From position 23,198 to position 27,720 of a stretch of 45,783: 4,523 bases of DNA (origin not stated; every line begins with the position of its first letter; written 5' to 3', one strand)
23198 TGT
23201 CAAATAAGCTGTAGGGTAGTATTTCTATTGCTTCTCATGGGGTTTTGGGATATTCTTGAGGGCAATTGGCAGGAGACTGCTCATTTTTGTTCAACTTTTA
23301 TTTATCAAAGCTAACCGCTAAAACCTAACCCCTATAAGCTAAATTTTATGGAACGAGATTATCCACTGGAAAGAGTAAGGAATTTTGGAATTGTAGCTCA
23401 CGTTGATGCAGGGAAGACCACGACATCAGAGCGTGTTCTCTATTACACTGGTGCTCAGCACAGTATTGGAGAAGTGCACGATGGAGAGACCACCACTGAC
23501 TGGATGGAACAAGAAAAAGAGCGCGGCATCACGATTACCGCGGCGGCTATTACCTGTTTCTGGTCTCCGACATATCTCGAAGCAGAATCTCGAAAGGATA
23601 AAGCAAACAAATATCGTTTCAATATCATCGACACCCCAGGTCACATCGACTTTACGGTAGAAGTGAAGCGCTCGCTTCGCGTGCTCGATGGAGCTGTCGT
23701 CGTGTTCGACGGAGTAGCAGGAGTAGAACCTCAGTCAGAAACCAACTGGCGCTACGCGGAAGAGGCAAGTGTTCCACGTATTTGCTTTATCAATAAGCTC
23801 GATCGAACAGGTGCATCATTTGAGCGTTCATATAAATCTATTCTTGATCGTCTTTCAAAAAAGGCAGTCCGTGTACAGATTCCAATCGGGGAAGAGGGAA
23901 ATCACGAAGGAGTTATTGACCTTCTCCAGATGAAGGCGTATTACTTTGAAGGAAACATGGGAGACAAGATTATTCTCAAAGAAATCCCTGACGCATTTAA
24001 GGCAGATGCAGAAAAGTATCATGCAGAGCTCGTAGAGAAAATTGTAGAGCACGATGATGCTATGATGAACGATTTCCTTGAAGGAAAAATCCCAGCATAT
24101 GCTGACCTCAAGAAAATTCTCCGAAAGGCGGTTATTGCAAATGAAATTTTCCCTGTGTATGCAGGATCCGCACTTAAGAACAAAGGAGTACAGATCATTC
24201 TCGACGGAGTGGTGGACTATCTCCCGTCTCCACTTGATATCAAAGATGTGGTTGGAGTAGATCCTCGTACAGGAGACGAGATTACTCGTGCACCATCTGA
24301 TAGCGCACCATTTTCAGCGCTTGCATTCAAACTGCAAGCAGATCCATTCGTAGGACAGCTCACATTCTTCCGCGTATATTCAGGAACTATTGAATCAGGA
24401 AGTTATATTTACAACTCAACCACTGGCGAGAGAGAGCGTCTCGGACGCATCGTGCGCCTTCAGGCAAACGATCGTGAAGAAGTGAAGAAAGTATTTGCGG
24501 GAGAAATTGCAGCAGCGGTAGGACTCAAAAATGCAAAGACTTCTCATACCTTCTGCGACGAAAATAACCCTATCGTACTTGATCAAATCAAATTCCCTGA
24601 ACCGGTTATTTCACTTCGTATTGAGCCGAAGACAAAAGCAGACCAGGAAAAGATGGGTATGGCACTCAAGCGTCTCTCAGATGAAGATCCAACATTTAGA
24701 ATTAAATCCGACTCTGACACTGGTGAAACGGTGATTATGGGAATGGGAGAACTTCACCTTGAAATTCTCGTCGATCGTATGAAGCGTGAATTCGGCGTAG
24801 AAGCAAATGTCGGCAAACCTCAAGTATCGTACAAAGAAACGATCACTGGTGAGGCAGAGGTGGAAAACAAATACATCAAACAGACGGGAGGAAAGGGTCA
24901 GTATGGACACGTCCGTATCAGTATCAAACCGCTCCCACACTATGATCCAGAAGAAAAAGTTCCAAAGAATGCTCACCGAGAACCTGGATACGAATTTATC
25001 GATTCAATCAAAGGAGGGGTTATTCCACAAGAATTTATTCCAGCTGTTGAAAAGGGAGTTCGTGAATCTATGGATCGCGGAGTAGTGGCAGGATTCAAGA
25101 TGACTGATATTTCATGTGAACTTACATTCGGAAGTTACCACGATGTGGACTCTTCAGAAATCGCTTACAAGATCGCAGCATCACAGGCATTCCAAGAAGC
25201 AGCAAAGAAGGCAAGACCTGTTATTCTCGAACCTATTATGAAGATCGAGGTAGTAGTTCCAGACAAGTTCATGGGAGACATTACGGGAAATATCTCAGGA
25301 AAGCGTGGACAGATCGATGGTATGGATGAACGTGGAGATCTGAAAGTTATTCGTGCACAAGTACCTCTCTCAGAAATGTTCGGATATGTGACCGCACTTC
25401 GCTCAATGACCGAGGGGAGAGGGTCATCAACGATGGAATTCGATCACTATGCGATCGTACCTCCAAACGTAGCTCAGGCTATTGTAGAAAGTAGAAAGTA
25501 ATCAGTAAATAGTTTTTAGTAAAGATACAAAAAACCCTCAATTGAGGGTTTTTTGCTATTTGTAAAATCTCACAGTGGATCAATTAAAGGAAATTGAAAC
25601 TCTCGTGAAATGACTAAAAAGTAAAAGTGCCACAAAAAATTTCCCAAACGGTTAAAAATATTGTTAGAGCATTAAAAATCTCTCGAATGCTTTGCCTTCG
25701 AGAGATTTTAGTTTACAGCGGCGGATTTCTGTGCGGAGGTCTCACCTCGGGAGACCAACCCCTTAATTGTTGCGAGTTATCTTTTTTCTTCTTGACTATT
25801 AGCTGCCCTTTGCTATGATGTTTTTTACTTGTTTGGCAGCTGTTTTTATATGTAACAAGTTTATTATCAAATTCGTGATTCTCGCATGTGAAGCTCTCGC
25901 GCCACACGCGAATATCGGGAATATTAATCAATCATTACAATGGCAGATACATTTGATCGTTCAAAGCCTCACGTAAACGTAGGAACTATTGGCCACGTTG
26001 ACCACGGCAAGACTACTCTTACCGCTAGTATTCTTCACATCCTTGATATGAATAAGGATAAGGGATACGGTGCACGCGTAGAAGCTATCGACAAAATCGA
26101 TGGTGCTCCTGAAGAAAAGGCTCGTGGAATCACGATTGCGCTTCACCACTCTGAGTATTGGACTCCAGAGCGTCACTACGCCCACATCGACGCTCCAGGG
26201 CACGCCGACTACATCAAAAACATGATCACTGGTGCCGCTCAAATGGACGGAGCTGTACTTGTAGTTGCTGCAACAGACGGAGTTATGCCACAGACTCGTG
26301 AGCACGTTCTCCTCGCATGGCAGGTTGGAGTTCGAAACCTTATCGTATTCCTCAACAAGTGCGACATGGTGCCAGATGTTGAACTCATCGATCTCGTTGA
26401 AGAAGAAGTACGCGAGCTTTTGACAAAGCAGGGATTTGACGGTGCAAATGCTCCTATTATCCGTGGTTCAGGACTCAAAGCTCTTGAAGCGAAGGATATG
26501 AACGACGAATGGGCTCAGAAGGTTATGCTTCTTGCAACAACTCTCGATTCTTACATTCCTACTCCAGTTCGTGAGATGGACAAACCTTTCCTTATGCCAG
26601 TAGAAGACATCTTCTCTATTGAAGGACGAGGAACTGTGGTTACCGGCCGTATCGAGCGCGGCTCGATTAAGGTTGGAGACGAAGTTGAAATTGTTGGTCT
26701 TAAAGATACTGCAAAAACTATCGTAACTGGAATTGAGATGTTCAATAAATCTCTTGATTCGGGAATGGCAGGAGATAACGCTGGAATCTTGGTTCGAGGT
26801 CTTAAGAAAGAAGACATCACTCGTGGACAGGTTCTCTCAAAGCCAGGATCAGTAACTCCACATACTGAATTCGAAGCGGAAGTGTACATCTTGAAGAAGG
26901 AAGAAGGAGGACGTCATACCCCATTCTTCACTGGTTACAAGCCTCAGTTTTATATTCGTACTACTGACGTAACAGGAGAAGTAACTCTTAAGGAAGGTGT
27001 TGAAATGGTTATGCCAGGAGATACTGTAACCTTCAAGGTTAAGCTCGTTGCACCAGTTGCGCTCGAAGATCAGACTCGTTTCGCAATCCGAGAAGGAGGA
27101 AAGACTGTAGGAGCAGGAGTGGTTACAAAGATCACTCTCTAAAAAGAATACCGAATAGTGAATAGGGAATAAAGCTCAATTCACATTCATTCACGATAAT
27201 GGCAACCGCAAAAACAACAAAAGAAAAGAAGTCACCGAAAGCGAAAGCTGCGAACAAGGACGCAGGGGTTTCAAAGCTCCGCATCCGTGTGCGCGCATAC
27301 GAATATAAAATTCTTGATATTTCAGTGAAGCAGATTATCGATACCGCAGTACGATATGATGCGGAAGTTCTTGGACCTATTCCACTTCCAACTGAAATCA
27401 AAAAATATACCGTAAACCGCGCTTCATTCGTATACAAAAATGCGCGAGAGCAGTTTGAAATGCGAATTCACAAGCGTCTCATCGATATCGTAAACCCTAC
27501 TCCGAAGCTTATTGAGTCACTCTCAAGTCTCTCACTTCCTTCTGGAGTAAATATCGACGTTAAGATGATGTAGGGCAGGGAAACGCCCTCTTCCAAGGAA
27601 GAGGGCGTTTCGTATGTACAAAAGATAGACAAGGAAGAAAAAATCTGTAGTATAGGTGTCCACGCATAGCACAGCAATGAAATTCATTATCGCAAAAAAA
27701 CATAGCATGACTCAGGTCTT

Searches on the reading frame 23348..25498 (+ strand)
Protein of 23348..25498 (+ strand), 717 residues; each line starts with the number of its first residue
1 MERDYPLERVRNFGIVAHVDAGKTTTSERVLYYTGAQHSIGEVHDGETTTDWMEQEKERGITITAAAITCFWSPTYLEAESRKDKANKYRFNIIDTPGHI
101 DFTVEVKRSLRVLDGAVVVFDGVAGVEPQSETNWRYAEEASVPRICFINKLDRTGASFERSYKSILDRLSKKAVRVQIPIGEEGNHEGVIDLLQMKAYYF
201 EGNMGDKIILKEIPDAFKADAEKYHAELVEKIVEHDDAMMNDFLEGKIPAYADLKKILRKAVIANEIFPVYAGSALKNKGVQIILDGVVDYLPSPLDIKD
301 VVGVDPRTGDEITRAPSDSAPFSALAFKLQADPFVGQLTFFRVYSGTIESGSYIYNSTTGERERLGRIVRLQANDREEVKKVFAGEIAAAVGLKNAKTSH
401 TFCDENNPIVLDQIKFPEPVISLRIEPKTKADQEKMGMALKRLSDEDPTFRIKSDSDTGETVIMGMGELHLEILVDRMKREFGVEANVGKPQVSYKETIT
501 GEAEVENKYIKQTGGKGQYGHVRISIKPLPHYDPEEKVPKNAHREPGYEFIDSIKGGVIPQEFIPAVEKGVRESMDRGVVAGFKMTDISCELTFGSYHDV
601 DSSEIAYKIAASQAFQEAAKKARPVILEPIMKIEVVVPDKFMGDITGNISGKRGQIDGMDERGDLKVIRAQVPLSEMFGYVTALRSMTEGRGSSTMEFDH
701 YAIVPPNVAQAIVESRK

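Call 82: search_protein_families(library=pfam, proteins=[window:23348-25498:+])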
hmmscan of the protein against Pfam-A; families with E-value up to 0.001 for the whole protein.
window:23348-25498:+ (717 aa): 7 families
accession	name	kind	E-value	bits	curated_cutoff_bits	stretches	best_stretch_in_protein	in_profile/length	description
PF00009.33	GTP_EFTU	-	4.3e-60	203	26.5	1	8-294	1-188/188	Elongation factor Tu GTP binding domain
PF03764.24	EFG_IV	-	5.9e-40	136.3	24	1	491-622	1-120/121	Elongation factor G, domain IV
PF14492.12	EFG_III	-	2.3e-33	114.5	27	1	416-490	1-75/75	Elongation Factor G, domain III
PF00679.30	EFG_C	-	7.2e-30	103.3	27.9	1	626-710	2-87/89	Elongation factor G C-terminus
PF22042.2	EF-G_D2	-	4.9e-16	59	27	1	321-404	1-83/84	Elongation factor G domain 2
PF03144.31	GTP_EFTU_D2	-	4.9e-14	52.9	30.3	1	336-403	1-73/73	Elongation factor Tu domain 2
PF16658.11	RF3_C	-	7.5e-07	29.5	40.1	1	424-507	14-97/132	Class II release factor RF3, C-terminal domain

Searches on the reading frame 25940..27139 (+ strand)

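Call 82: search_protein_families(library=pfam, proteins=[window:25940-27139:+])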
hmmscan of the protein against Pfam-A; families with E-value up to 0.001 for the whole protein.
window:25940-27139:+ (400 aa): 3 families
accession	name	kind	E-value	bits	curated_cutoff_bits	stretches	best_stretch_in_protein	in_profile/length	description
PF00009.33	GTP_EFTU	-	2e-59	200.8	26.5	1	9-205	1-185/188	Elongation factor Tu GTP binding domain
PF03143.23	GTP_EFTU_D3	-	8e-39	132.7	27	1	304-398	1-105/106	Elongation factor Tu C-terminal domain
PF03144.31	GTP_EFTU_D2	-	3.3e-21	75.9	30.3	1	231-299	1-72/73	Elongation factor Tu domain 2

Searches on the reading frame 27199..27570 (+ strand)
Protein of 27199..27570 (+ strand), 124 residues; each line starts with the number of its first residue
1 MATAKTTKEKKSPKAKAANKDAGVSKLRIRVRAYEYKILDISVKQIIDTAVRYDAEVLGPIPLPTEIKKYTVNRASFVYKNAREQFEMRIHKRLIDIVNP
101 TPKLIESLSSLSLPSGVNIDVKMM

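Call 82: search_protein_families(library=pfam, proteins=[window:27199-27570:+])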
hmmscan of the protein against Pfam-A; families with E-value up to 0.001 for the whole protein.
window:27199-27570:+ (124 aa): 1 family
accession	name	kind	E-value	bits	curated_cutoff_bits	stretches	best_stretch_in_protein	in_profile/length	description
PF00338.27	Ribosomal_S10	-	1e-29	103.1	21.2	1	28-122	1-98/98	Ribosomal protein S10p/S20e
